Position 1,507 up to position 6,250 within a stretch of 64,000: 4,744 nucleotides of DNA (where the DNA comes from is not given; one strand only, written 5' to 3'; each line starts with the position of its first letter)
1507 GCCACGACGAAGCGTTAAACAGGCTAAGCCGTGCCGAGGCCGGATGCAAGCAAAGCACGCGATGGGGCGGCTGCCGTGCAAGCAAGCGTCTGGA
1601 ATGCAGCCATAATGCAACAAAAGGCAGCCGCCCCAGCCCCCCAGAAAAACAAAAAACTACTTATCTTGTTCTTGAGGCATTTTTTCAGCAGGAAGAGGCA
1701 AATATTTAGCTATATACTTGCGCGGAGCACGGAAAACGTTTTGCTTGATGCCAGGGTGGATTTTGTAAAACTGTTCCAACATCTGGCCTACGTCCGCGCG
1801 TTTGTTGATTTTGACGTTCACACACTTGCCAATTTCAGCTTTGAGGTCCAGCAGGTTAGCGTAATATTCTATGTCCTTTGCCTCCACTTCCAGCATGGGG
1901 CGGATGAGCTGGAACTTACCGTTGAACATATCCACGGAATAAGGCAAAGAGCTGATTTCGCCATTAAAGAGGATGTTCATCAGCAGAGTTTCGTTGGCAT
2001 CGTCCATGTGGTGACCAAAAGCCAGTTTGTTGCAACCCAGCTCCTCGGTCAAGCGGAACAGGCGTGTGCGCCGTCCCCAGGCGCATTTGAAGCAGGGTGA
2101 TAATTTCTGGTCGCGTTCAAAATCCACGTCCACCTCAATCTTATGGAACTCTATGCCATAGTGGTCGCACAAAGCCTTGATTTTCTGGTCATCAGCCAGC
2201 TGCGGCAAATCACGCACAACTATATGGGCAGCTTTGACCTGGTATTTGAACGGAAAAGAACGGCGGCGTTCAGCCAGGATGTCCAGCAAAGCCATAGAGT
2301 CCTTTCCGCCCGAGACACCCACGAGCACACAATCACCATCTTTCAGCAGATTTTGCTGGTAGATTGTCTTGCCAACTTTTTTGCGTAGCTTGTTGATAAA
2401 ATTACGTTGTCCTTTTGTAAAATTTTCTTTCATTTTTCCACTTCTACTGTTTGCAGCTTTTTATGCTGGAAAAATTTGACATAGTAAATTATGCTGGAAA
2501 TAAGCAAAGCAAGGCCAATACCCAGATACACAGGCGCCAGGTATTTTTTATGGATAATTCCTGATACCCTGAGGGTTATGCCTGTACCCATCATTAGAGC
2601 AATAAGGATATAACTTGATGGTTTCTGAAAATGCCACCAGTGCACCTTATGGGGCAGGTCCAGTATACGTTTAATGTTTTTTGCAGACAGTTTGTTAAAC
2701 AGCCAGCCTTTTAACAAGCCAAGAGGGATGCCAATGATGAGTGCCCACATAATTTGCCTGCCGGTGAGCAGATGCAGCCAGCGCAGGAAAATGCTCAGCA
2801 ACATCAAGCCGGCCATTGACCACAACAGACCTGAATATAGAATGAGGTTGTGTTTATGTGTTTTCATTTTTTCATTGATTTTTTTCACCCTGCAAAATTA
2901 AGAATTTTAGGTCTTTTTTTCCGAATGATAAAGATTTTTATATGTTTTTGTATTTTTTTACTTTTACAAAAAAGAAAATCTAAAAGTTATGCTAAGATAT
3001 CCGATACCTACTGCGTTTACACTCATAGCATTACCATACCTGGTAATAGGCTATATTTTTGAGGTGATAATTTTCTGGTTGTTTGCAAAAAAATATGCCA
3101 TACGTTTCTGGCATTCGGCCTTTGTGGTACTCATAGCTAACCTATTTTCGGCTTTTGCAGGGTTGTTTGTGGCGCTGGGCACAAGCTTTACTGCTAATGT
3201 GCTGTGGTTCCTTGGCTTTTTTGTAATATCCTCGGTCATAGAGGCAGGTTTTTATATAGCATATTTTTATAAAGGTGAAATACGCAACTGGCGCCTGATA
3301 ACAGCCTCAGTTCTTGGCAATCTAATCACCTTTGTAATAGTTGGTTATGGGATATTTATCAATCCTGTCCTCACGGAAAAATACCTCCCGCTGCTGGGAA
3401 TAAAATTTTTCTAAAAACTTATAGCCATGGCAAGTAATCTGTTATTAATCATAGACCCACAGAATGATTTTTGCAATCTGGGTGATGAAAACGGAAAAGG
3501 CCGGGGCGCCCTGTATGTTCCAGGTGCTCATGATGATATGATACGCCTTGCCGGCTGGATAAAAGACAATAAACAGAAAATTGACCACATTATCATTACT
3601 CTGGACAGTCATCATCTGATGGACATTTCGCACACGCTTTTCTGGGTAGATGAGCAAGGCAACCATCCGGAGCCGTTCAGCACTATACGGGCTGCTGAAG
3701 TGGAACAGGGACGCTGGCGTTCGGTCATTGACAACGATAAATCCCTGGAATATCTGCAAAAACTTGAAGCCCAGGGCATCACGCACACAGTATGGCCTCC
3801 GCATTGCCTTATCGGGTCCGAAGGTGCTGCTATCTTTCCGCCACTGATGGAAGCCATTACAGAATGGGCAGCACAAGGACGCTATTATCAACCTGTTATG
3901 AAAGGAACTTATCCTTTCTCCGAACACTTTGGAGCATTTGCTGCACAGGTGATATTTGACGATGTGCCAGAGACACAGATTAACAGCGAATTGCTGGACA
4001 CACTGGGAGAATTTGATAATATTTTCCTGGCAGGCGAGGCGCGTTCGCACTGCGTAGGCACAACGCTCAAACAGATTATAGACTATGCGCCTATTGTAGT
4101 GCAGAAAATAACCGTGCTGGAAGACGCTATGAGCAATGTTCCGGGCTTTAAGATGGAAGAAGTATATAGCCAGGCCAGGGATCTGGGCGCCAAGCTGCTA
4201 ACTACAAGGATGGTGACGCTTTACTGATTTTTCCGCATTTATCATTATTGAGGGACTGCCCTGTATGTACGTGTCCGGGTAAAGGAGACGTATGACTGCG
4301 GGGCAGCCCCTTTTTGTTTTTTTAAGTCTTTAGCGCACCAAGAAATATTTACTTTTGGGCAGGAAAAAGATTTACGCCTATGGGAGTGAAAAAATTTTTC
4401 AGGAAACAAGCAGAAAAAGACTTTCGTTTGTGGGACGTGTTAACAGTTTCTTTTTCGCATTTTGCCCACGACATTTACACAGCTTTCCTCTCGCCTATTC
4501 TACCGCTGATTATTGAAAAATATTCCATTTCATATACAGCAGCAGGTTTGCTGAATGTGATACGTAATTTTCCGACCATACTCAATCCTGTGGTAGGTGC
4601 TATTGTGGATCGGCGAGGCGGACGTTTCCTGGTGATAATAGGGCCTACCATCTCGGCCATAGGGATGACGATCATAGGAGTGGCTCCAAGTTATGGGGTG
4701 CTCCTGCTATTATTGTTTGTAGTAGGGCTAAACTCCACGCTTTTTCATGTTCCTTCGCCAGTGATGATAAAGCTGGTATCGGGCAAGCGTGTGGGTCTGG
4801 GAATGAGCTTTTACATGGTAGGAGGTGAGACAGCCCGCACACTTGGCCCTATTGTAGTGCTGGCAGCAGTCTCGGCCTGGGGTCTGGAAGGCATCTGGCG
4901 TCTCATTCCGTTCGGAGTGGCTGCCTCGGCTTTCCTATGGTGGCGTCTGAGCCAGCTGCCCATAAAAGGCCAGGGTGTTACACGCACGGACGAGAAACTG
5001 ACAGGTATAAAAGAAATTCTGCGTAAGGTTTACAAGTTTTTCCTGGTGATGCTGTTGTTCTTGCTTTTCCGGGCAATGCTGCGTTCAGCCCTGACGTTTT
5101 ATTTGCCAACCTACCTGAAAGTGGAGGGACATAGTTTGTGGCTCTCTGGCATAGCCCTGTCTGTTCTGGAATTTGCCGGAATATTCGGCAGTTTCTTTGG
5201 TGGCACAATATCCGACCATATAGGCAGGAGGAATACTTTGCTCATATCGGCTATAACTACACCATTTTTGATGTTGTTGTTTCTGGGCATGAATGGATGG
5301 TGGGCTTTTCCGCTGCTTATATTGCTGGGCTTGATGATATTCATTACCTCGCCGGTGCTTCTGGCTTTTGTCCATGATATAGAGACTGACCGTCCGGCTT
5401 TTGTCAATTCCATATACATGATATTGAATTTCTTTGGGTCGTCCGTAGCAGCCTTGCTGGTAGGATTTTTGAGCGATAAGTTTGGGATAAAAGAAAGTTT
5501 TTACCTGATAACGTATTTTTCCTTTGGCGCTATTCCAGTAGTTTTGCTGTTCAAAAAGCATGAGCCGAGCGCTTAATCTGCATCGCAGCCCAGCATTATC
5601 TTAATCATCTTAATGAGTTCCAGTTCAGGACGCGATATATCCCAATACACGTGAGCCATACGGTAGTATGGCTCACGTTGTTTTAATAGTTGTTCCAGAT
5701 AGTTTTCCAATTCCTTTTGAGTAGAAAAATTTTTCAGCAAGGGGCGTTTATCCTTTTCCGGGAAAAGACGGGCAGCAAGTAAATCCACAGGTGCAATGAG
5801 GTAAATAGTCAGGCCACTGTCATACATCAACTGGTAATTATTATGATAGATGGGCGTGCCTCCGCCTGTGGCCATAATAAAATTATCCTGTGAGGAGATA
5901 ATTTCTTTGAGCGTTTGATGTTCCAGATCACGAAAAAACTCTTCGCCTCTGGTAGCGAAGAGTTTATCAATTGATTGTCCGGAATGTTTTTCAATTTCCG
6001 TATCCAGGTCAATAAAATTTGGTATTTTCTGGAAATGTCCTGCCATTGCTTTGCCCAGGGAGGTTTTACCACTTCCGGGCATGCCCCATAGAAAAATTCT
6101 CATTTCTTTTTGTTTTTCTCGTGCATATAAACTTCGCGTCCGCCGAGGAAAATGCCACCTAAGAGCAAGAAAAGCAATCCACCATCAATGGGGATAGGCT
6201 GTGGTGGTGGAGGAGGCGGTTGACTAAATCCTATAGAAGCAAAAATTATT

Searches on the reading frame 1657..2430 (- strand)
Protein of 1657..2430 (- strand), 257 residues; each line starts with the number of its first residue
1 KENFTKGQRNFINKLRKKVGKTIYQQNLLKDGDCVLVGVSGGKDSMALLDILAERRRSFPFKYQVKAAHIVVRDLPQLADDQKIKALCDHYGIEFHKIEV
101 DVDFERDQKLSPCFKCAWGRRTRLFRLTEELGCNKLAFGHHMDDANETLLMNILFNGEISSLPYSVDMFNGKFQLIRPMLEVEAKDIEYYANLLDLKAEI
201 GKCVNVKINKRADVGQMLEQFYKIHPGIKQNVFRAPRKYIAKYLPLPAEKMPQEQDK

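Call 56: search_protein_families(library=pfam, proteins=[window:1657-2430:-], max_evalue=0.0001)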
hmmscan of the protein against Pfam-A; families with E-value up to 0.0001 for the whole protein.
window:1657-2430:- (257 aa): 1 family
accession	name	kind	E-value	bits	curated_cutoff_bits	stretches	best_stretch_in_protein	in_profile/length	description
PF01171.26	ATP_bind_3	-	1.3e-19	71.1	27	1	35-193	2-158/182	PP-loop family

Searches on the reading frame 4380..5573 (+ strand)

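Call 56: search_protein_families(library=pfam, proteins=[window:4380-5573:+], max_evalue=0.0001)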
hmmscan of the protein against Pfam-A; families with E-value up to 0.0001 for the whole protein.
window:4380-5573:+ (398 aa): 3 families
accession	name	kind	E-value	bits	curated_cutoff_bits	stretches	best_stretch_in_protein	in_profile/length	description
PF07690.21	MFS_1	-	4.5e-38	131.5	33.4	1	24-357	2-346/347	Major Facilitator Superfamily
PF00083.30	Sugar_tr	-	5.4e-06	26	22.3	0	240-303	32-95/452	Sugar (and other) transporter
PF12832.13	MFS_1_like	-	3.5e-05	23.5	25.2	0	224-316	6-101/373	MFS_1 like family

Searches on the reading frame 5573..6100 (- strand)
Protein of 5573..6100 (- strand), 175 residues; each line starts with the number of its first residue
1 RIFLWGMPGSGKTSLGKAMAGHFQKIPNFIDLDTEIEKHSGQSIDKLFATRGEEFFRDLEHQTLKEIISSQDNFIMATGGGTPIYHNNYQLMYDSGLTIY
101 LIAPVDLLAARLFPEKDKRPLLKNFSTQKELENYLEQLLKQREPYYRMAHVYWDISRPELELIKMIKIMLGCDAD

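Call 56: search_protein_families(library=pfam, proteins=[window:5573-6100:-], max_evalue=0.0001)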
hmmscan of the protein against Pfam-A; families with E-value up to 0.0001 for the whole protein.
window:5573-6100:- (175 aa): 2 families
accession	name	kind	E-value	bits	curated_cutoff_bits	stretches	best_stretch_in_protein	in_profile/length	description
PF01202.28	SKI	-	5.2e-34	118.1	22.1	1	8-151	1-137/159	Shikimate kinase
PF13238.12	AAA_18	-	4.6e-05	24.3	29.4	1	2-112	1-108/128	AAA domain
